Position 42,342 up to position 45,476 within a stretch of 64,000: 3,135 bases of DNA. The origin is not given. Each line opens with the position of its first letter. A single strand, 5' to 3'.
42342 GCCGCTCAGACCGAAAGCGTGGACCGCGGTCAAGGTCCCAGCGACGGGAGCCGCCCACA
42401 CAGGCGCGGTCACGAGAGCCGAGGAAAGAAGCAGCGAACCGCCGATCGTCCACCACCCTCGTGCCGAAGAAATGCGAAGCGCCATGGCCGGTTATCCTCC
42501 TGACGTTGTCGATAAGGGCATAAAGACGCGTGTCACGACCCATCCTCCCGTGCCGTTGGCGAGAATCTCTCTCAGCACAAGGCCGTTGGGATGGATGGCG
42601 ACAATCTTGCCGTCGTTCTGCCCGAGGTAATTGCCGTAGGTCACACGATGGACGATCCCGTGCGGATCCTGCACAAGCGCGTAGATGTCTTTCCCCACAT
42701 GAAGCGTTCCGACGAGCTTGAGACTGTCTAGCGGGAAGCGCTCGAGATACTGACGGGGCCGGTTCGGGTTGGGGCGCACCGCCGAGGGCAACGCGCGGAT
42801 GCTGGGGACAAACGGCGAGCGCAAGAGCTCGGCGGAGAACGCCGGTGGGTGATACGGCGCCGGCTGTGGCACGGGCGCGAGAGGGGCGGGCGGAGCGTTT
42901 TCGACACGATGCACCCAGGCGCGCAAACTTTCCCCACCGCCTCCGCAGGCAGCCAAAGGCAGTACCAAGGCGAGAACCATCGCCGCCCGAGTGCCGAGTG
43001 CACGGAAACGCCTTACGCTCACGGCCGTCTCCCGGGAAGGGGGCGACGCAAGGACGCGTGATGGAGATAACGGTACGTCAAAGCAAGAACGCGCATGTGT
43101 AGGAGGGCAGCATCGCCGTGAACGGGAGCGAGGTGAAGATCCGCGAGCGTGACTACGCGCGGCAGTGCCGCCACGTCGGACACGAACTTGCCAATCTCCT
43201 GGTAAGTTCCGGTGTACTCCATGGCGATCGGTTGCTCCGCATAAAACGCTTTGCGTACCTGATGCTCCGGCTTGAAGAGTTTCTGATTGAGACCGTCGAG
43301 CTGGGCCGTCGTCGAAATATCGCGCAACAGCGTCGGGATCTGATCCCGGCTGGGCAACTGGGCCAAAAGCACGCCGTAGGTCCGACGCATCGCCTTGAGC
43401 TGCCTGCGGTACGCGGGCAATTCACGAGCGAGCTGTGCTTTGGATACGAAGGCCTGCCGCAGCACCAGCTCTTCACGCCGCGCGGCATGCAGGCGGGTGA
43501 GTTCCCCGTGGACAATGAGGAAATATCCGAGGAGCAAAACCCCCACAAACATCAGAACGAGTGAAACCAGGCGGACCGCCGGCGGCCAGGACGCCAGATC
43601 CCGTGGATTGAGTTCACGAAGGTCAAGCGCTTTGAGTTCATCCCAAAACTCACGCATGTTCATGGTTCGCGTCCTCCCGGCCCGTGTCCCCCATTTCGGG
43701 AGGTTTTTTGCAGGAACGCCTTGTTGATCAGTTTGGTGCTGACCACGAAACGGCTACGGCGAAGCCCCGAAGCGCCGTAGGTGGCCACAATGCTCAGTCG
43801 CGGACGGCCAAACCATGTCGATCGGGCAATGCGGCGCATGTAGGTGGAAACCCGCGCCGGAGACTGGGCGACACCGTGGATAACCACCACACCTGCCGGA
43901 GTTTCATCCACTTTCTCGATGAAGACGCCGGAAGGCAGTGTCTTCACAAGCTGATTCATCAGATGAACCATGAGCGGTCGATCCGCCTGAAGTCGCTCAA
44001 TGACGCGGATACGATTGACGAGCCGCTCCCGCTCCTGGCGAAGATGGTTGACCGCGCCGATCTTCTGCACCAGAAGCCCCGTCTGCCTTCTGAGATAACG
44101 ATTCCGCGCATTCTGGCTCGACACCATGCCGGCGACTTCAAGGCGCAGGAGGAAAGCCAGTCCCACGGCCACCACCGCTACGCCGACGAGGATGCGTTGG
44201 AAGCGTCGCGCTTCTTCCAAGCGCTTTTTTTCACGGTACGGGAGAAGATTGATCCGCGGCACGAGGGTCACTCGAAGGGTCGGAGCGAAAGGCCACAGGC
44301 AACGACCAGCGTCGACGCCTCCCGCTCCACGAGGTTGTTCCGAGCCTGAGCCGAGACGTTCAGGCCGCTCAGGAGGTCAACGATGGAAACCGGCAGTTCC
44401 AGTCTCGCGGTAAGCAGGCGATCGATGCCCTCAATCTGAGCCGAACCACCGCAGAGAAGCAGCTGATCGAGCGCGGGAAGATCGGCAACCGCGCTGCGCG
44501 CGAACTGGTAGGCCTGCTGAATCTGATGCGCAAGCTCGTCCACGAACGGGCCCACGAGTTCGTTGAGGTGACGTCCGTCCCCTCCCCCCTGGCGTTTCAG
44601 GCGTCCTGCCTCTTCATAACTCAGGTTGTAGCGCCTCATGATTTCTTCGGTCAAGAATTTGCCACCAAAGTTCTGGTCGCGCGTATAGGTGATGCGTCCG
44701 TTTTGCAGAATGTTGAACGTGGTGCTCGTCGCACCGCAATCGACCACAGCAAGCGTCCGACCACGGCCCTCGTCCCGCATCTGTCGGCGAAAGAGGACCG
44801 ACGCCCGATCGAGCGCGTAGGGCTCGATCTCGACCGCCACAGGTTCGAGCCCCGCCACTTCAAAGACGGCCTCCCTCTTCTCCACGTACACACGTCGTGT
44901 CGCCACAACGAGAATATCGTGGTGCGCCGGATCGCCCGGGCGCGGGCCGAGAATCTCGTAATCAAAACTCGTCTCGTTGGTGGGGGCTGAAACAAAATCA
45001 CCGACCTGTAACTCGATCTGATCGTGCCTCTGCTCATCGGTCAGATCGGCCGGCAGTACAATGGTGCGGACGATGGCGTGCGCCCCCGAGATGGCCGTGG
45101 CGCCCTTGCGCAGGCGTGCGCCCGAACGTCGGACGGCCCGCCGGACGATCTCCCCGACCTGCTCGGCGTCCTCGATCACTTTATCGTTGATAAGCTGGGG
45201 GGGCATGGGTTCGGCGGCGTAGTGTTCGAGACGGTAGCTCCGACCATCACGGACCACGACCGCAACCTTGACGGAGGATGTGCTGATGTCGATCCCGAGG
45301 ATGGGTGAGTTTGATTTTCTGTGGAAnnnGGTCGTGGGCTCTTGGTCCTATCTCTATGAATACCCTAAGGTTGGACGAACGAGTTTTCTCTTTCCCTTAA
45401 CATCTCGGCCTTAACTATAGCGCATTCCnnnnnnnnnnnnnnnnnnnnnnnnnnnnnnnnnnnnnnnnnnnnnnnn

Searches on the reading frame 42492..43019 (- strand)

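Call 60: search_protein_families(library=pfam, proteins=[window:42492-43019:-], max_evalue=0.00001)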
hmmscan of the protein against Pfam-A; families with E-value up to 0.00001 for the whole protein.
window:42492-43019:- (175 aa): 1 family
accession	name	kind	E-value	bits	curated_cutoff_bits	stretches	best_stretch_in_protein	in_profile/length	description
PF04351.19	PilP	-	3.4e-37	128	25.6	1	32-162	2-139/146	Pilus assembly protein, PilP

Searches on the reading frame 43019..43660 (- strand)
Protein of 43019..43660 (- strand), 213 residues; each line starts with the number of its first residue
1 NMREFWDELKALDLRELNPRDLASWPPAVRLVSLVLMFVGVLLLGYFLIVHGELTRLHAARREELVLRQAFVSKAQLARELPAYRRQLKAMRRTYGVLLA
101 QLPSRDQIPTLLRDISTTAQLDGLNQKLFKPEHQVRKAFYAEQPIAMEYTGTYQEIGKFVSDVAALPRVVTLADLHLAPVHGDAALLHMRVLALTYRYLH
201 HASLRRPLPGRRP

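Call 60: search_protein_families(library=pfam, proteins=[window:43019-43660:-], max_evalue=0.00001)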
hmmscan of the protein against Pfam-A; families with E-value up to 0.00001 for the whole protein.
window:43019-43660:- (213 aa): 1 family
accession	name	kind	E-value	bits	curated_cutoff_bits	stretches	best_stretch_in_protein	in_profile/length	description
PF04350.18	PilO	-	1.7e-43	148.7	22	1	58-199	2-144/145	Pilus assembly protein, PilO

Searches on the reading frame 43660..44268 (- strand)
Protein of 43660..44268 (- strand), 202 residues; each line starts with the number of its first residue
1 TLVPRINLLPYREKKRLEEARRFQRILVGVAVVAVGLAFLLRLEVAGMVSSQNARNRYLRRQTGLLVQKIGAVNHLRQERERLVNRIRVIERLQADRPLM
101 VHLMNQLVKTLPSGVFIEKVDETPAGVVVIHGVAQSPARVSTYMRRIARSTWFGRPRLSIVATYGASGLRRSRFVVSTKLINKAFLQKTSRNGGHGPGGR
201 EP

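Call 60: search_protein_families(library=pfam, proteins=[window:43660-44268:-], max_evalue=0.00001)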
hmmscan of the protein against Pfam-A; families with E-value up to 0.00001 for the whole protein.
window:43660-44268:- (202 aa): 1 family
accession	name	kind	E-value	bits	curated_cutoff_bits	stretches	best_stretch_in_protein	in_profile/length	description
PF05137.18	PilN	-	2.2e-15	56.9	22.8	1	102-180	1-78/78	Fimbrial assembly protein (PilN)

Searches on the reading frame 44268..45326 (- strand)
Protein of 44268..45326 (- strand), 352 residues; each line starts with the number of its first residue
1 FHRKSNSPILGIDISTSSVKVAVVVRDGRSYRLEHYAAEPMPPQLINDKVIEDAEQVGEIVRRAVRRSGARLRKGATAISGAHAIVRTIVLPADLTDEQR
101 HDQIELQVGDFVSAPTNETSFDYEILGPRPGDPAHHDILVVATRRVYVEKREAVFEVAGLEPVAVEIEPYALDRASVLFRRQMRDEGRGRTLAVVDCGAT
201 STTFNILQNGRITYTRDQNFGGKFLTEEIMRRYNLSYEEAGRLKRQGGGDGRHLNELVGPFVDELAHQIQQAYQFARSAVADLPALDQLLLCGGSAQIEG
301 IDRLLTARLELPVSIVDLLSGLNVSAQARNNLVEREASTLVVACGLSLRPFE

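Call 60: search_protein_families(library=pfam, proteins=[window:44268-45326:-], max_evalue=0.00001)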
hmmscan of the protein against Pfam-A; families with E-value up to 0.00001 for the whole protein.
window:44268-45326:- (352 aa): 2 families
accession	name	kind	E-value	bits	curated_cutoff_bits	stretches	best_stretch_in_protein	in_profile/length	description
PF11104.14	PilM_2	-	3.7e-93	312.6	27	1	11-351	1-340/340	Type IV pilus assembly protein PilM;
PF14450.12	FtsA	-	1.1e-10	42.3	31.8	1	193-316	1-110/127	Cell division protein FtsA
